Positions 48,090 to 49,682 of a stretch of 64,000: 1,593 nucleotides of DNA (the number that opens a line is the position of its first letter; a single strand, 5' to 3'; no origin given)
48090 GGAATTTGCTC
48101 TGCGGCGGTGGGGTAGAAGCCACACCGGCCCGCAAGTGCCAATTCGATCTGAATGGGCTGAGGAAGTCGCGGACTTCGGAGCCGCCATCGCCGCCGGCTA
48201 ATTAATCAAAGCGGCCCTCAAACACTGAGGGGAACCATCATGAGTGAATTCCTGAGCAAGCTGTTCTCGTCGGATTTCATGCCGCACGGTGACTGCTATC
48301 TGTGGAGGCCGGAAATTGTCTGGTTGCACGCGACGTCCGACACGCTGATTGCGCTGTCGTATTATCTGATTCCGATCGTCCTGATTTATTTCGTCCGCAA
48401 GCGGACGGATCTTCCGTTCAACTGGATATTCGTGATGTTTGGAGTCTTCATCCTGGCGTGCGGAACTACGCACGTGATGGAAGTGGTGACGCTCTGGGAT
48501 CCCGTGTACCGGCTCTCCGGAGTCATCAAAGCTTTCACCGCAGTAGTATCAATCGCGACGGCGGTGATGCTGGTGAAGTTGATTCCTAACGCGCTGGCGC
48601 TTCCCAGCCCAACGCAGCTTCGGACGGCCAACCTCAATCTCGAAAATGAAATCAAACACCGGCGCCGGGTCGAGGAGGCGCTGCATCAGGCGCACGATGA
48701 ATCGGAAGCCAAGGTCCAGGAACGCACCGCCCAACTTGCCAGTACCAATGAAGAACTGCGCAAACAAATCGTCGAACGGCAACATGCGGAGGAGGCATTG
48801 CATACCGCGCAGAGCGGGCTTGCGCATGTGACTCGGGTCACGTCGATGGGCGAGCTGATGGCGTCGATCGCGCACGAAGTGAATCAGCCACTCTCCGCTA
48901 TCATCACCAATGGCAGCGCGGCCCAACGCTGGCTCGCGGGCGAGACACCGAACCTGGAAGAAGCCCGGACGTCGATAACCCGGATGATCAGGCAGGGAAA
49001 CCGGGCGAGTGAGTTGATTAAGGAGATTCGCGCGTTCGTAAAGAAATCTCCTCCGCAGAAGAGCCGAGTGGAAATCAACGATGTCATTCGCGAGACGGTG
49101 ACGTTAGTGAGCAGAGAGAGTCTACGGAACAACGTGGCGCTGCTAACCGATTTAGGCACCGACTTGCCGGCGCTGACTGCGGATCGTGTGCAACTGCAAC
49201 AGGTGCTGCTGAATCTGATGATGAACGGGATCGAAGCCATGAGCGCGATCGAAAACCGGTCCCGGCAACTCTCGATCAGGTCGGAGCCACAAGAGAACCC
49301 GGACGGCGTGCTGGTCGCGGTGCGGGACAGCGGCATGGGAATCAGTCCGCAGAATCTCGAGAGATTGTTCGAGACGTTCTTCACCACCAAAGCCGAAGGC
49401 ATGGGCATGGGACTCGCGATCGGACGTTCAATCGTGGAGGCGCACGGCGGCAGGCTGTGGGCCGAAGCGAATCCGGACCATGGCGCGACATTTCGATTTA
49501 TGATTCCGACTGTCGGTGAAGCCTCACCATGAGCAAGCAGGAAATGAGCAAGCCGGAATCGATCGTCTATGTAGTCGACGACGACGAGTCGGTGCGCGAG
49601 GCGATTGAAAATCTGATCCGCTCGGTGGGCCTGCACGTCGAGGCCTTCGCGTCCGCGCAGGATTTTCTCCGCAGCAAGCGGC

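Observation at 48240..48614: Histidine kinase sensor domain matching the plant ethylene-binding domain, including the Cu(I)-ligand Cys and His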

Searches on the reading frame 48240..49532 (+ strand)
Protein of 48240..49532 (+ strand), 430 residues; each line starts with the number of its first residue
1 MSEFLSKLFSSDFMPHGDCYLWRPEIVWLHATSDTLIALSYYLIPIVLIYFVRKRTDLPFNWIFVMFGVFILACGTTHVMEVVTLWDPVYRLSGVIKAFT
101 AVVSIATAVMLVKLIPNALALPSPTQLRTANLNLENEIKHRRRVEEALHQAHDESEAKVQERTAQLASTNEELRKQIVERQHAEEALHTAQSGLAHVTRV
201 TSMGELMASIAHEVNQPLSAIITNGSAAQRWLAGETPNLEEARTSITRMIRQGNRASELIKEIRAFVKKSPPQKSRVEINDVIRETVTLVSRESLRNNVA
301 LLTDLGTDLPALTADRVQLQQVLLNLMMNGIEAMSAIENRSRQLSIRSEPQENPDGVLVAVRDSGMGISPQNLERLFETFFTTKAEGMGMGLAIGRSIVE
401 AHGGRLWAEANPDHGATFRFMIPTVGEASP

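Call 3: search_protein_families(library=pfam, proteins=[window:48240-49532:+], max_evalue=0.01)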
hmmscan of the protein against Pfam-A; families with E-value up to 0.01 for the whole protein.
window:48240-49532:+ (430 aa): 6 families
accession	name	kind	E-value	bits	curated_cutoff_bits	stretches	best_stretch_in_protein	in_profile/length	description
PF25487.1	ETR1_N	-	2.1e-42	143.7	27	1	26-121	2-97/97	Ethylene receptor 1-like, N-terminal domain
PF02518.31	HATPase_c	-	5.2e-23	82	26.4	1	315-424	2-109/111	Histidine kinase-, DNA gyrase B-, and HSP90-like ATPase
PF00512.31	HisKA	-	1.3e-11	44.8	26.9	1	203-269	2-63/66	His Kinase A (phospho-acceptor) domain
PF06785.16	UPF0242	-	4.5e-05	24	33.5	1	38-191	8-149/194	Uncharacterised protein family (UPF0242) N-terminus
PF14501.12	HATPase_c_5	-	0.00051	20.4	22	1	317-411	4-91/102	GHKL domain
PF16566.10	CREPT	-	0.0039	17.7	29.3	0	130-184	63-117/147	Cell-cycle alteration and expression-elevated protein in tumour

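Call 4: search_protein_families(library=ncbifam, proteins=[window:48240-49532:+], max_evalue=1)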
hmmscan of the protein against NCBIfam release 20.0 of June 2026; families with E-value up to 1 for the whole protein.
window:48240-49532:+ (430 aa): 83 families (the best 25 are shown)
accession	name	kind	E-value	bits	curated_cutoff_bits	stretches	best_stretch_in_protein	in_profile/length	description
NF041777.1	sens_FixL_Rhizob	equivalog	3e-60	204.2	850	1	176-424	235-481/485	sensor protein FixL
NF008468.0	PRK11360.1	equivalog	1.3e-54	185.6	646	1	139-425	332-609/616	two-component system sensor histidine kinase AtoS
NF007688.0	PRK10364.1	equivalog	4.9e-44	150.8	479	1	191-425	228-452/460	two-component system sensor histidine kinase ZraS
NF010411.0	PRK13837.1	equivalog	5e-42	143.9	647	1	160-424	407-675/828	two-component system VirA-like sensor kinase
NF052574.1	HisKinEspCMyxo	equivalog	2e-40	138.7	1200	1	178-425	392-638/785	serine histidine kinase EspC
NF047794.1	HisKinPtgB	equivalog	3e-33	115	1000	1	162-407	401-638/656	two-component system sensor histidine kinase PgtB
NF046026.1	HisKinCckACaul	equivalog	1.9e-32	112.2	1000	1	140-425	241-533/678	cell cycle histidine kinase CckA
NF006800.0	PRK09303.1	equivalog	1.7e-30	106.2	342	1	148-425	96-378/383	histidine kinase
NF046020.1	HisKinCckABruc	equivalog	2.3e-29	101.9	1000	1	192-425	469-708/868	cell cycle histidine kinase CckA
NF010076.0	PRK13557.1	subfamily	3.8e-29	101.5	631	1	177-427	144-397/540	histidine kinase famiy protein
NF038348.1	T2SS_HK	subfamily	5.3e-29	101.1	450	2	246-423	401-572/574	histidine kinase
NF052573.1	HisKinEspAMyxo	equivalog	7.7e-29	100.3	1400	1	174-425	357-612/755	serine histidine kinase EspA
TIGR02956.1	TMAO_torS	equivalog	1.9e-28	99.1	676.5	1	139-423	409-681/967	TMAO reductase system sensor histidine kinase/response regulator TorS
NF040750.1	tetrathio_HK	equivalog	2.1e-28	99.2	750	1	180-409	315-539/555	tetrathionate respiration histidine kinase TtrS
NF047466.1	hybrid_RR_LvrB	exception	5.1e-27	95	500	1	179-424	128-376/377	hybrid histidine kinase/response regulator LvrB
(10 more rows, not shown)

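Call 8: find_related_loci(query=window:48240-49532:+, collection=genome_contigs, flank=8000)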
Query window:48240-49532:+ (430 aa) in genome_contigs; peptide patterns used: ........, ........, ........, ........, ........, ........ (x = any residue, [..] = any of these).
600 stretches matched a pattern (row limit reached: there are more); 516 encode a relative of the query (tblastn E <= 1e-3); the best 80 are kept; 80 distinct loci.
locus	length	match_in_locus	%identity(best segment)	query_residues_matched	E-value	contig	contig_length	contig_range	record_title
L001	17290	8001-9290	96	1-430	0e+0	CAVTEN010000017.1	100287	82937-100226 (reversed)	MAG: uncultured delta proteobacterium isolate MFD00964.bin.2.270 genome assembly, contig: contig_229, whole genome shotg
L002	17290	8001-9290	93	1-430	0e+0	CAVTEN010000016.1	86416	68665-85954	MAG: uncultured delta proteobacterium isolate MFD00964.bin.2.270 genome assembly, contig: contig_228, whole genome shotg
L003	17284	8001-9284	77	1-428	0e+0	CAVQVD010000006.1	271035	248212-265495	MAG: uncultured delta proteobacterium isolate MFD10064.bin.1.75 genome assembly, contig: contig_18627, whole genome shot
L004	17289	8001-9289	94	1-430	0e+0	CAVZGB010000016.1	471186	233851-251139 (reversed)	MAG: uncultured delta proteobacterium isolate MFD05521.bin.1.220 genome assembly, contig: contig_62662, whole genome sho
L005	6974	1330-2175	54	141-423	1e-97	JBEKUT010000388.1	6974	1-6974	MAG: Bryobacteraceae bacterium isolate SPRUCE 588 SPRUCE_588_388, whole genome shotgun sequence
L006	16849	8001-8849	52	141-424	3e-94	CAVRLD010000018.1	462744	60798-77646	MAG: uncultured Acidobacteriota bacterium isolate MFD05513.bin.2.94 genome assembly, contig: contig_5141, whole genome s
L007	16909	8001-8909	51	121-423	1e-90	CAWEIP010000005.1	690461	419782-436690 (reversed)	MAG: uncultured Verrucomicrobiae bacterium isolate MFD09212.bin.2.51 genome assembly, contig: contig_12474, whole genome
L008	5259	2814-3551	59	176-422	1e-90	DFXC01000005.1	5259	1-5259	MAG TPA_asm: Hyphomicrobiaceae bacterium UBA4118 UBA4118_contig_12799, whole genome shotgun sequence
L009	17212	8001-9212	56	143-426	4e-90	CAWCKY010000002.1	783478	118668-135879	MAG: uncultured Acidobacteriota bacterium isolate MFD03602.bin.2.40 genome assembly, contig: contig_10495, whole genome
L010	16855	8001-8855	52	138-423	1e-88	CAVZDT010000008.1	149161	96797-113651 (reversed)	MAG: uncultured Acidobacteriaceae bacterium isolate MFD06092.bin.2.146 genome assembly, contig: contig_107376, whole gen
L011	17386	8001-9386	52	139-424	4e-88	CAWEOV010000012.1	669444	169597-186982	MAG: uncultured Verrucomicrobiae bacterium isolate MFD02242.bin.1.322 genome assembly, contig: contig_4477, whole genome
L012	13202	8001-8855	51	138-423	6e-87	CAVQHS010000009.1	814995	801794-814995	MAG: uncultured Acidobacteriaceae bacterium isolate MFD09567.bin.1.71 genome assembly, contig: contig_35996, whole genom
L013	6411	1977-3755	58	141-422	8e-87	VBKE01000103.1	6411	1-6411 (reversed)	MAG: Deltaproteobacteria bacterium isolate DP_1 14_1009_09_30cm_scaffold_16075, whole genome shotgun sequence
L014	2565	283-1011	58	179-422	1e-88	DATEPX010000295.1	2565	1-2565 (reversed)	MAG TPA_asm: Terriglobales bacterium isolate SMAG_U9032 k141_563887, whole genome shotgun sequence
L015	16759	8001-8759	52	176-429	6e-84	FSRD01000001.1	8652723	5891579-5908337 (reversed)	Bradyrhizobium erythrophlei strain GAS478 genome assembly, contig: Ga0132009_11, whole genome shotgun sequence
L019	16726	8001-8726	55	181-423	1e-81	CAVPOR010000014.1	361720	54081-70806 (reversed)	MAG: uncultured Alphaproteobacteria bacterium isolate MFD00031.bin.2.140 genome assembly, contig: contig_7483, whole gen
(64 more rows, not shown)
